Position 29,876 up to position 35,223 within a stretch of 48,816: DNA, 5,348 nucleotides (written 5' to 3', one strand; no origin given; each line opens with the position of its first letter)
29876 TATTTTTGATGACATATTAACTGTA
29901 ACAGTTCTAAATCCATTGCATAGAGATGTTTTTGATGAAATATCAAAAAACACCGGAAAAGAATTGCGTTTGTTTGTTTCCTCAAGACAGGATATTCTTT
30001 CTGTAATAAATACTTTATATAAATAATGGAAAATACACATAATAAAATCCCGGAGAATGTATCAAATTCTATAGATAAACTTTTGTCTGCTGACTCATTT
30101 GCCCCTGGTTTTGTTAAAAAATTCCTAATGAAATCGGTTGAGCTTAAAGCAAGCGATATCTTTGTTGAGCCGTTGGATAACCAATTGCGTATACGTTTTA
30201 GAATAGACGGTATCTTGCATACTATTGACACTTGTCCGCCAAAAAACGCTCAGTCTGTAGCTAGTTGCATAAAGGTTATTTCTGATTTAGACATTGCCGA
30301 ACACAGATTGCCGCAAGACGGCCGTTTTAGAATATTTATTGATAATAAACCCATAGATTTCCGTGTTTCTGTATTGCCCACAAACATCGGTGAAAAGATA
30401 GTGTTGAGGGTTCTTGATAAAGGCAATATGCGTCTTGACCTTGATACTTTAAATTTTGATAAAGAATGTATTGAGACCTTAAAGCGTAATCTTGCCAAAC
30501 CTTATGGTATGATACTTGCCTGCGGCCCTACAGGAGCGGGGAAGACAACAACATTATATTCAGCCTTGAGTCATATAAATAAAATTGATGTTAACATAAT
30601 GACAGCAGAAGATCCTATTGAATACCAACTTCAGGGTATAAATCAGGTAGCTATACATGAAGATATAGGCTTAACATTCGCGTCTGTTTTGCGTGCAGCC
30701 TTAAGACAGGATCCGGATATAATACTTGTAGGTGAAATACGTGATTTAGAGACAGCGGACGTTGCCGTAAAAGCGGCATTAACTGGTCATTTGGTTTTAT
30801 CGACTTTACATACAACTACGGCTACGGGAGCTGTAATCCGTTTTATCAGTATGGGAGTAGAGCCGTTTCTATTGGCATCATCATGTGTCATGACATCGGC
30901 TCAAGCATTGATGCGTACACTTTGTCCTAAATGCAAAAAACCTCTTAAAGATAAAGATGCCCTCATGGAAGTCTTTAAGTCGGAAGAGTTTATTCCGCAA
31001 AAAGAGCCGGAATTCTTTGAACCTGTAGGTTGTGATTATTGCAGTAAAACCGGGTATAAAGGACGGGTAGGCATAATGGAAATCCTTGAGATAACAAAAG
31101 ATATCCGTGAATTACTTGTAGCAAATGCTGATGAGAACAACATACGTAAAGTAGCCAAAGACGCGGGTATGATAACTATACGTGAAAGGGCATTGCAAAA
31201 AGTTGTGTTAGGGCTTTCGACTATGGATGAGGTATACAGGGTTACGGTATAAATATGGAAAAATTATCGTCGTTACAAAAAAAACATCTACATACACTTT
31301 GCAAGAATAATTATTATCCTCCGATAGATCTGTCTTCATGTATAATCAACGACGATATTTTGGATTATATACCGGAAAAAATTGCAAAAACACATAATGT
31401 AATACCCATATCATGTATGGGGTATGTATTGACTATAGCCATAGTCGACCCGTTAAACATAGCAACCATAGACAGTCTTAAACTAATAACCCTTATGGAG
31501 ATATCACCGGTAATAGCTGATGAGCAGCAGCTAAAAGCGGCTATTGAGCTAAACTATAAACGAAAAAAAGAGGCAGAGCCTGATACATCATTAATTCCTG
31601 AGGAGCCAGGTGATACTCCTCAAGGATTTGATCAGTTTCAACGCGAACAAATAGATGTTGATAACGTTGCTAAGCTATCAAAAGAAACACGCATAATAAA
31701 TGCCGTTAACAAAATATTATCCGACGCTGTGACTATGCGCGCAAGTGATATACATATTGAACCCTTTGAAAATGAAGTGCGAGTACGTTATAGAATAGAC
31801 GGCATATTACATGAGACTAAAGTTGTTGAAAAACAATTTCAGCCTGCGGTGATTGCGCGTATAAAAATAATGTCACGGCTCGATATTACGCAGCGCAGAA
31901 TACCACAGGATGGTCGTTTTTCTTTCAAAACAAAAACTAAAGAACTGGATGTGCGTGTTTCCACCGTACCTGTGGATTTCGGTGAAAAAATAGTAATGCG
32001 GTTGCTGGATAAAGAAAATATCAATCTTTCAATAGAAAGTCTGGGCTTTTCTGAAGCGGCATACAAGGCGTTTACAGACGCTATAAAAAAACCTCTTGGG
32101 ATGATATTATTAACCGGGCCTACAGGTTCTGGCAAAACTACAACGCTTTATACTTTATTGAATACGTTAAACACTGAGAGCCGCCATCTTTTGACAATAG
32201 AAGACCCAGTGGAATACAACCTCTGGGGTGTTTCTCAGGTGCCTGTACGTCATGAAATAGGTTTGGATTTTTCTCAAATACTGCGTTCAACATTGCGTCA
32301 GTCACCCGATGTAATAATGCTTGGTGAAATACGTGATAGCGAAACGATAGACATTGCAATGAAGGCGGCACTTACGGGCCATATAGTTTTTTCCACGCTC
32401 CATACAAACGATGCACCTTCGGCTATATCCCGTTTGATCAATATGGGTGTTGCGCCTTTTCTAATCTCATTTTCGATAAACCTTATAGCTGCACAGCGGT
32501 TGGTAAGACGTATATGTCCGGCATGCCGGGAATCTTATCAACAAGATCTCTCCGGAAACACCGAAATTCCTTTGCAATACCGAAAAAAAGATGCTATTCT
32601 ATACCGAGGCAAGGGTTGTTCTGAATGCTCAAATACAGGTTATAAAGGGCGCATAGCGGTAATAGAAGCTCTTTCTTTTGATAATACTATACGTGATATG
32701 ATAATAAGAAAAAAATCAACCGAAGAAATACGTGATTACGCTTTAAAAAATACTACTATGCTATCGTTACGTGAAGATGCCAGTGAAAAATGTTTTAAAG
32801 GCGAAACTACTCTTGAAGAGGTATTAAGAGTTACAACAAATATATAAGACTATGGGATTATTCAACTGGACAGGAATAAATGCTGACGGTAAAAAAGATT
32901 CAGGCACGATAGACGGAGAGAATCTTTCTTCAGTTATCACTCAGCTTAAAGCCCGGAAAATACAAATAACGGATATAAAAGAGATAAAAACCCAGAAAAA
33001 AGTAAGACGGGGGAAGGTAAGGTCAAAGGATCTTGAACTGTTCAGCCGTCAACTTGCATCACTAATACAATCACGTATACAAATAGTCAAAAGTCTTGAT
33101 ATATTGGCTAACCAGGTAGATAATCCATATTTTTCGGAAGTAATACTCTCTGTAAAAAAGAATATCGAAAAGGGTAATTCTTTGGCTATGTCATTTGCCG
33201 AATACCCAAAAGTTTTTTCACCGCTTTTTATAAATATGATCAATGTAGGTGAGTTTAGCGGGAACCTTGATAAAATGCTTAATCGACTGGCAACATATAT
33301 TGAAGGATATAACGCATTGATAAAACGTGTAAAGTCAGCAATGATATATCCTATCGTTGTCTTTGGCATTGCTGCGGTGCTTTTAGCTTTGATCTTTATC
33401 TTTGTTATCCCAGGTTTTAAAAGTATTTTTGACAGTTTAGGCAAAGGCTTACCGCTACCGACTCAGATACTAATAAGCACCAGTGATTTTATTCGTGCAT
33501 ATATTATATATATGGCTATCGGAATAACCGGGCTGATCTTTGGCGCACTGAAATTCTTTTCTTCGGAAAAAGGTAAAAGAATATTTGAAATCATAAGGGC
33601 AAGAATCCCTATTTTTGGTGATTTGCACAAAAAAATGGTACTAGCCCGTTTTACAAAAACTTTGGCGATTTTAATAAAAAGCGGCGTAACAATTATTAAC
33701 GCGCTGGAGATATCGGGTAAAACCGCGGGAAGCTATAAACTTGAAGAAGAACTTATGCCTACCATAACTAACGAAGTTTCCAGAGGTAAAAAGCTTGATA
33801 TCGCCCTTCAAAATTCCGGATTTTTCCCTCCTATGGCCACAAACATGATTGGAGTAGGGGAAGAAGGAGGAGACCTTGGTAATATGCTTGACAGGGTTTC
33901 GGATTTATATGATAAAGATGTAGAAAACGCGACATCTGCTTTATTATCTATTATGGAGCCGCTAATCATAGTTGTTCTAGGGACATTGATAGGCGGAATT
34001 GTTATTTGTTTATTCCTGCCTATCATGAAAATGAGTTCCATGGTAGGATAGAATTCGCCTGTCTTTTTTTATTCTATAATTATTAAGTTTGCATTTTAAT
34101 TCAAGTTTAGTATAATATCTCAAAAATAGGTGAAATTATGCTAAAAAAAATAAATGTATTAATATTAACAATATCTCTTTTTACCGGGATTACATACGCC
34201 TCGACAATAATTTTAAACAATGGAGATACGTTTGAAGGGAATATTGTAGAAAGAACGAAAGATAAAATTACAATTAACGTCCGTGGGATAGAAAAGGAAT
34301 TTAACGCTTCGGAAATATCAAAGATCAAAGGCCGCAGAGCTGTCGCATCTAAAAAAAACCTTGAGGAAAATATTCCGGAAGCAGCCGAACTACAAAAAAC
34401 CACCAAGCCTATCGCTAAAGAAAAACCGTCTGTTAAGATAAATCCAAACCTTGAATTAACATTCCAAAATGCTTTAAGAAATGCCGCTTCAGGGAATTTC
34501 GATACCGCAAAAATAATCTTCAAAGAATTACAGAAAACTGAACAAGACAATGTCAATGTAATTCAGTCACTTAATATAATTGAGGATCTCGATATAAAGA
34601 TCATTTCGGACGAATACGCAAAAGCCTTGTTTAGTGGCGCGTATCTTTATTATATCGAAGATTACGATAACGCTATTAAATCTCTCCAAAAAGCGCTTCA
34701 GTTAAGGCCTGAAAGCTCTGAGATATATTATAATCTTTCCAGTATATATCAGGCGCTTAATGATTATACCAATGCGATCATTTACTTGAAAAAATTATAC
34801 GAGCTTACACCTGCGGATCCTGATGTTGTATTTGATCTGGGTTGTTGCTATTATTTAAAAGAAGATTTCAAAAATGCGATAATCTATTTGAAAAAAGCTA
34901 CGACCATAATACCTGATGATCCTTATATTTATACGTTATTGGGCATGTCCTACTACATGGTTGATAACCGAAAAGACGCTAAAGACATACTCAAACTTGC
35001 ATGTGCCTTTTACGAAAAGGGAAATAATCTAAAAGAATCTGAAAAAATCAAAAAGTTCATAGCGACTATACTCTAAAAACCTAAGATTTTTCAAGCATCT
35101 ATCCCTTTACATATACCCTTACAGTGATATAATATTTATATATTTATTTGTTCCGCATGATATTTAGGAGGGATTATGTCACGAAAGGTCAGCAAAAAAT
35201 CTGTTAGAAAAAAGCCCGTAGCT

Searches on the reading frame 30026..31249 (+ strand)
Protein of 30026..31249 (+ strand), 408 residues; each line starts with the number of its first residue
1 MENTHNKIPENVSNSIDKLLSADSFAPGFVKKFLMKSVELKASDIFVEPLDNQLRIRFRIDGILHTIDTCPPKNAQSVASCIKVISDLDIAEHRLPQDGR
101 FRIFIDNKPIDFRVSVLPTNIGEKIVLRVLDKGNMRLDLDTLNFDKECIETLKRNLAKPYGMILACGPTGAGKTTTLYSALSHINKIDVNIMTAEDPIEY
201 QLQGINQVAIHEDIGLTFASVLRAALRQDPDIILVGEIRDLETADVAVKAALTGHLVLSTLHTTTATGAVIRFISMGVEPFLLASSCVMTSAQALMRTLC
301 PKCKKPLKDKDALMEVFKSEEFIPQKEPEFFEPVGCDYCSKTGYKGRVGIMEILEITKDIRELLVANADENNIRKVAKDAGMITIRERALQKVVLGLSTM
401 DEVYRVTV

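Call 4: search_protein_families(library=pfam, proteins=[window:30026-31249:+], max_evalue=0.01)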
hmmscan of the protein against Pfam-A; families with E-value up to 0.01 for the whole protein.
window:30026-31249:+ (408 aa): 1 family
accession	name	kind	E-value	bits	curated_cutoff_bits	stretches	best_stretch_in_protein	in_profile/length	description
PF00437.27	T2SSE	-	1.6e-127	425.6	24.9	1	28-405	10-370/370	Type II/IV secretion system protein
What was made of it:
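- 30026..31252 (+): PilB/GspE-type ATPase lacking its N-terminal domain (408 aa). T2SSE E=1.6e-127 (call 4).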

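Call 5: search_protein_families(library=ncbifam, proteins=[window:30026-31249:+], max_evalue=0.01)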
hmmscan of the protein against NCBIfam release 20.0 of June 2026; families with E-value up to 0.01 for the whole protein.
window:30026-31249:+ (408 aa): 20 families
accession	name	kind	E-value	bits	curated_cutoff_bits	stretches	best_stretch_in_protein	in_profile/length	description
TIGR02538.1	type_IV_pilB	equivalog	3.6e-156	521.1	675.65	1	16-408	171-563/564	type IV-A pilus assembly ATPase PilB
TIGR02533.1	type_II_gspE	equivalog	8.1e-150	499.7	630.25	1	15-407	96-486/486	type II secretion system ATPase GspE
NF007755.0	PRK10436.1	equivalog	1.3e-130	436.2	617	1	25-407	84-459/465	type II secretion system protein GspE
NF053534.1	T4PilAsmATPsTfpB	equivalog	2.2e-118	396.2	850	1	37-407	212-582/584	type IV pilus assembly ATPase TfpB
NF041000.1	ATPase_ComGA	equivalog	7.8e-70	234.9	300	1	32-297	2-266/267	competence type IV pilus ATPase ComGA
TIGR01420.1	pilT_fam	subfamily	3.5e-52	177.8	319.1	1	31-276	3-242/343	PilT/PilU family type 4a pilus ATPase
TIGR02525.1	plasmid_TraJ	equivalog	3.3e-28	98.7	368.3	1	138-276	131-272/372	plasmid transfer ATPase TraJ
NF058587.1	archaellum_moto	equivalog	4.3e-19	68.6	550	1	163-276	278-396/527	archaellum flagellar ATPase motor FlaI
TIGR02524.1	dot_icm_DotB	equivalog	1.1e-17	64.3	463.3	1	140-274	118-257/358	Dot/Icm type IV secretion system ATPase DotB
TIGR02782.1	TrbB_P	equivalog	1.1e-15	57.7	304.55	1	163-273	139-252/303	P-type conjugative transfer ATPase TrbB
TIGR02788.1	VirB11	equivalog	1.6e-13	50.4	249.95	1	150-276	135-265/308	P-type DNA transfer ATPase VirB11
NF010407.0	PRK13833.1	subfamily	5.6e-12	45.7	499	1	153-277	138-263/323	conjugal transfer protein TrbB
NF010469.0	PRK13894.1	subfamily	5.6e-12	45.6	508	1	160-274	149-265/320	conjugal transfer ATPase TrbB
TIGR03819.1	heli_sec_ATPase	hypoth_equivalog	1.3e-11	44.3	373.15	1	120-277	137-301/340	TadA family conjugal transfer-associated ATPase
NF010425.0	PRK13851.1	equivalog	6.3e-09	35.2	461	1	144-273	146-280/344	type IV secretion system protein VirB11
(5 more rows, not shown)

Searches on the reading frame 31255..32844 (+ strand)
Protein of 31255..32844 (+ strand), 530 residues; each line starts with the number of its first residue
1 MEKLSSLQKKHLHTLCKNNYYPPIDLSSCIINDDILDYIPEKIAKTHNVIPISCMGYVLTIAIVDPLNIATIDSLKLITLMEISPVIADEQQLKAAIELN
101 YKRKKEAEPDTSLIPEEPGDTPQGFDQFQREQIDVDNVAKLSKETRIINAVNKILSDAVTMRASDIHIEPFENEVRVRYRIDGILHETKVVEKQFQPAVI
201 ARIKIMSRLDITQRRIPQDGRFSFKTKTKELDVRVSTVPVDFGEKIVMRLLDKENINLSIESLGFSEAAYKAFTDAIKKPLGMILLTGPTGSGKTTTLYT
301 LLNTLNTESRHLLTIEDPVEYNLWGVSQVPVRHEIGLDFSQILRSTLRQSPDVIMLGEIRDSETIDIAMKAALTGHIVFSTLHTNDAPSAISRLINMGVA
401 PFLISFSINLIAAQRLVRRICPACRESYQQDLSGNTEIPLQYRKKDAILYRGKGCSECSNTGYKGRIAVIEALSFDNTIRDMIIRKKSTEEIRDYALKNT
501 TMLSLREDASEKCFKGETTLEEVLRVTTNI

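Call 4: search_protein_families(library=pfam, proteins=[window:31255-32844:+], max_evalue=0.01)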
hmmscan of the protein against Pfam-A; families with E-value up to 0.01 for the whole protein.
window:31255-32844:+ (530 aa): 13 families
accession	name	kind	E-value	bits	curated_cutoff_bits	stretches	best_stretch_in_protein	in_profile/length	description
PF00437.27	T2SSE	-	2.1e-133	445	24.9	1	143-525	4-370/370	Type II/IV secretion system protein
PF05157.20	MshEN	-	1e-14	54.7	23.1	1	21-105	3-88/90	MshEN domain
PF13401.12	AAA_22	-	2e-05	25.4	27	1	282-321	6-45/130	AAA domain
PF13191.12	AAA_16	-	0.00018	22.5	32.6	1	279-349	23-81/167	AAA ATPase domain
PF20720.3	nSTAND3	-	0.00027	21.1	27.2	1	269-320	6-56/155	Novel STAND NTPase 3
PF12775.13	AAA_7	-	0.0006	19.8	25.8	1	270-315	22-67/181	P-loop containing dynein motor region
PF25199.1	nSTAND_NTPase5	-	0.00084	19.6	34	1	272-321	31-82/145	Novel STAND NTPase 5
PF04665.18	Pox_A32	-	0.003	17.5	22.8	1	277-315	10-47/242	Poxvirus A32 protein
PF13173.12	AAA_14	-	0.0037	17.7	27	1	283-371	4-83/129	AAA domain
PF04851.21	ResIII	-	0.0063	16.9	22.5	0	268-312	10-56/164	Type III restriction enzyme, res subunit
PF13555.12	AAA_29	-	0.007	16.5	27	0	280-298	21-39/61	P-loop containing region of AAA domain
PF00005.33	ABC_tran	-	0.0095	17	25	0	283-319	13-49/137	ABC transporter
PF13086.12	AAA_11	-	0.0099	16.1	27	0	272-306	9-42/257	AAA domain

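Call 5: search_protein_families(library=ncbifam, proteins=[window:31255-32844:+], max_evalue=0.01)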
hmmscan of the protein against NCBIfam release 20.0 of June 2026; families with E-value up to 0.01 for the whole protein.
window:31255-32844:+ (530 aa): 23 families
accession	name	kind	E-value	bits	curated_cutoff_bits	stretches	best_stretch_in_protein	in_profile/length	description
TIGR02538.1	type_IV_pilB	equivalog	1.2e-173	578.8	675.65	1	4-528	38-563/564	type IV-A pilus assembly ATPase PilB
TIGR02533.1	type_II_gspE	equivalog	8e-169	562.3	630.25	1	39-527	4-486/486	type II secretion system ATPase GspE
NF007755.0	PRK10436.1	equivalog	2.8e-135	451.6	617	1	42-527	12-459/465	type II secretion system protein GspE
NF053534.1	T4PilAsmATPsTfpB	equivalog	3.4e-128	428.6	850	1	39-527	97-582/584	type IV pilus assembly ATPase TfpB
NF041000.1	ATPase_ComGA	equivalog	3.8e-75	252.3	300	1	153-418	2-266/267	competence type IV pilus ATPase ComGA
TIGR01420.1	pilT_fam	subfamily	8.2e-53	179.8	319.1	1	151-397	2-242/343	PilT/PilU family type 4a pilus ATPase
TIGR02525.1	plasmid_TraJ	equivalog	1.5e-25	90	368.3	1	246-397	120-272/372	plasmid transfer ATPase TraJ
TIGR02524.1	dot_icm_DotB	equivalog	6.3e-23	81.5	463.3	1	271-417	124-279/358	Dot/Icm type IV secretion system ATPase DotB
TIGR02782.1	TrbB_P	equivalog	1.3e-17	64.1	304.55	1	266-395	122-253/303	P-type conjugative transfer ATPase TrbB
NF058587.1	archaellum_moto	equivalog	5.8e-16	58.3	550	1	284-396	278-395/527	archaellum flagellar ATPase motor FlaI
TIGR02788.1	VirB11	equivalog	1.7e-15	56.8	249.95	1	283-398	146-266/308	P-type DNA transfer ATPase VirB11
TIGR03819.1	heli_sec_ATPase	hypoth_equivalog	8.9e-15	54.7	373.15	1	242-400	138-303/340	TadA family conjugal transfer-associated ATPase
NF010469.0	PRK13894.1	subfamily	2.3e-14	53.4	508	1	270-395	139-265/320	conjugal transfer ATPase TrbB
NF010407.0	PRK13833.1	subfamily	2.7e-14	53.3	499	1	267-396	131-261/323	conjugal transfer protein TrbB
NF053672.1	bindosome_BasE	exception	5.9e-12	45.1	1000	1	284-420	273-413/512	bindosome assembly system ATPase subunit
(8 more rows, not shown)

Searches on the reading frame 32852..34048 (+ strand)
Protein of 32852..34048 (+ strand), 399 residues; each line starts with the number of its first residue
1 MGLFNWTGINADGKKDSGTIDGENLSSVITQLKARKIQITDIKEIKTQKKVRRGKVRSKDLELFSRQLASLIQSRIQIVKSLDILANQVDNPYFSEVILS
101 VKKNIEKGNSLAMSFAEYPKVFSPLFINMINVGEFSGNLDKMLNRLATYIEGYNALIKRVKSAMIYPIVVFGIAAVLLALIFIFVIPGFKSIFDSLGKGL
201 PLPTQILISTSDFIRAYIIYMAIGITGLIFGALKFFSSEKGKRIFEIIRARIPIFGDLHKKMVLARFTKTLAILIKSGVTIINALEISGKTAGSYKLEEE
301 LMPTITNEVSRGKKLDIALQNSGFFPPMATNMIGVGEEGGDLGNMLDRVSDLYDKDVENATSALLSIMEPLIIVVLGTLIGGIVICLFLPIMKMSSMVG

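Call 4: search_protein_families(library=pfam, proteins=[window:32852-34048:+], max_evalue=0.01)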
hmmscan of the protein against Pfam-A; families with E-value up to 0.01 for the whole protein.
window:32852-34048:+ (399 aa): 1 family
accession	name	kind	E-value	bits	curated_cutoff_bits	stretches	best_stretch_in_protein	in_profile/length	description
PF00482.28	T2SSF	-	4e-58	195.2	25.2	2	64-187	1-125/125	Type II secretion system (T2SS), protein F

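Call 5: search_protein_families(library=ncbifam, proteins=[window:32852-34048:+], max_evalue=0.01)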
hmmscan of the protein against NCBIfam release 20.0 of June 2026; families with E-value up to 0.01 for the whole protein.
window:32852-34048:+ (399 aa): 6 families
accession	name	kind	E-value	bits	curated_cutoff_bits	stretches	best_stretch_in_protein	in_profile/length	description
TIGR02120.1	GspF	equivalog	5.9e-105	351.8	424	1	4-398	1-401/401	type II secretion system inner membrane protein GspF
NF052606.1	T4PiliAsmPilCMyx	equivalog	1.5e-99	333.7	700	1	3-397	21-417/419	type IV pilus assembly protein PilC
NF052607.1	T4PiliAsmPilCThrm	equivalog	3.7e-95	319.4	700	1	1-394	1-400/406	type IV pilus assembly protein PilC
NF007861.0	PRK10573.1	equivalog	7.9e-79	265.6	401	1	3-397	6-397/401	protein transport protein HofC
NF047826.1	T3SSXpsF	equivalog_domain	1.1e-57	195.7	650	1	1-399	1-405/405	type II secretion system protein XpsF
NF041012.2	T4P_ComGB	equivalog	2.5e-40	138.8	240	2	123-394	61-330/332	competence type IV pilus assembly protein ComGB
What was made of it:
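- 32852..34051 (+): PilC/GspF platform protein. T2SSF E=4e-58 (calls 4, 5).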

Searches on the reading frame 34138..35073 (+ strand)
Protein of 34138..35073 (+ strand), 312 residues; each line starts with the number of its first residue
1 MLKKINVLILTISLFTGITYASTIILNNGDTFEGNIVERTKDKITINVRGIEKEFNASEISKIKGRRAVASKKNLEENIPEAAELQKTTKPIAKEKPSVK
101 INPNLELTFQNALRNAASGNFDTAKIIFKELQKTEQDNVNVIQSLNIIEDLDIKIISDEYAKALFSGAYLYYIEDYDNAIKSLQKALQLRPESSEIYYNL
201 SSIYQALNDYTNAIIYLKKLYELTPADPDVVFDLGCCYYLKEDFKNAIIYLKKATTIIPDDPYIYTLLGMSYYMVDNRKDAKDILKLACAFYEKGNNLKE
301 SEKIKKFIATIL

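Call 4: search_protein_families(library=pfam, proteins=[window:34138-35073:+], max_evalue=0.01)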
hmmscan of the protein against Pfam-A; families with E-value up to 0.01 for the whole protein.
window:34138-35073:+ (312 aa): 18 families
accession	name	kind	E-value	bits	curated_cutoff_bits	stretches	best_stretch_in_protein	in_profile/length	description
PF07719.23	TPR_2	-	3.3e-18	64.7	27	3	195-226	2-33/34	Tetratricopeptide repeat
PF13181.12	TPR_8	-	5.7e-18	63.9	25.7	2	195-226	2-33/34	Tetratricopeptide repeat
PF14559.12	TPR_19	-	7.3e-16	58.7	25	2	175-229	6-60/68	Tetratricopeptide repeat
PF13414.12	TPR_11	-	1.5e-14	53.8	26.8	2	171-207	5-41/42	TPR repeat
PF00515.34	TPR_1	-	9e-13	47.9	27.8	2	167-192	8-33/34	Tetratricopeptide repeat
PF13424.12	TPR_12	-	1.1e-12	48.3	30.1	1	163-223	5-74/77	Tetratricopeptide repeat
PF13428.12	TPR_14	-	4.1e-11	42.9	23.5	0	195-234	2-41/44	Tetratricopeptide repeat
PF13432.12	TPR_16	-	5.3e-11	43.2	32.7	1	170-228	7-65/65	Tetratricopeptide repeat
PF13176.12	TPR_7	-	5.2e-10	39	27.9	1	197-229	2-34/36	Tetratricopeptide repeat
PF12895.13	ANAPC3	-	3.8e-09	37.1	27.2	1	208-286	3-80/82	Anaphase-promoting complex, cyclosome, subunit 3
PF13431.12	TPR_17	-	1.4e-08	34.8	24.4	1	183-214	2-33/34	Tetratricopeptide repeat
PF13174.12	TPR_6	-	2e-08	34.8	26.3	0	197-221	3-27/33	Tetratricopeptide repeat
PF13371.12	TPR_9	-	3.1e-08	33.9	35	2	174-230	9-65/73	Tetratricopeptide repeat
PF23914.1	TPR_CcmH_CycH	-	4.8e-08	33.4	42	1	171-261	61-154/158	Cytochrome c-type biogenesis protein H TPR domain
PF18097.6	Vta1_C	-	2.1e-05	24.5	26.3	0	174-189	21-36/38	Vta1 C-terminal domain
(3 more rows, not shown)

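Call 5: search_protein_families(library=ncbifam, proteins=[window:34138-35073:+], max_evalue=0.01)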
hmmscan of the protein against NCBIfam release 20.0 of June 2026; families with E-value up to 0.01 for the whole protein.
window:34138-35073:+ (312 aa): 26 families (the best 25 are shown)
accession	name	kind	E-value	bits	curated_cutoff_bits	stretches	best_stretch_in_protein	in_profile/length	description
NF040959.1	MamA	equivalog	4e-17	62.3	200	1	167-287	78-198/204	magnetosome protein MamA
TIGR02917.1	PEP_TPR_lipo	equivalog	7.3e-17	60.5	312.2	1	165-286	774-895/899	XrtA/PEP-CTERM system TPR-repeat protein PrsT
TIGR02552.1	LcrH_SycD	equivalog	2e-12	47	104.8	2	158-257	15-115/136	SycD/LcrH family type III secretion system chaperone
NF007302.0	PRK09782.1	equivalog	1.9e-10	39.4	1223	1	168-285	587-703/990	phage receptor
NF047558.1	TPR_END_plus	domain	5.4e-10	39.1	32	2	197-227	2-32/56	TPR end-of-group domain-containing protein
NF047371.1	FlcA_CTERM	equivalog_domain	1.8e-09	36.6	300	1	167-256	445-535/646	periplasmic flagellar collar protein FlcA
NF047433.1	Lepto_7_Nterm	domain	1.4e-08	34.3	43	1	10-63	3-58/63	LA_0442/LA_0875 N-terminal domain-containing protein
NF033762.1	social_mot_Tgl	equivalog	2.2e-08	33.8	225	1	174-281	80-189/252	social motility TPR repeat lipoprotein Tgl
TIGR02521.1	type_IV_pilW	equivalog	2.4e-08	33.8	154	1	174-253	45-124/234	type IV pilus biogenesis/stability protein PilW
NF007692.0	PRK10370.1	equivalog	3.4e-06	26.8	306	1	166-211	87-134/206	heme lyase NrfEFG subunit NrfG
TIGR00990.1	3a0801s09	subfamily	6.1e-06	25.2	757.25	1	160-286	330-457/615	mitochondrial import receptor subunit TOM70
NF041881.1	PTPDL_fam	equivalog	6.7e-06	25.4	200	1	11-66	2-62/339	PTPDL family protein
NF047503.1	LB_137_fam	subfamily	1.1e-05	24.9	200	1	10-64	2-56/288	LB_137 family protein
NF052400.1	M48_BAM_BepA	equivalog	2.3e-05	23.4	570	1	159-282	310-429/483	beta-barrel assembly-enhancing protease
NF033920.0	C39_PA2778_fam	equivalog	0.0001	21.8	150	1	158-219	188-249/255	PA2778 family cysteine peptidase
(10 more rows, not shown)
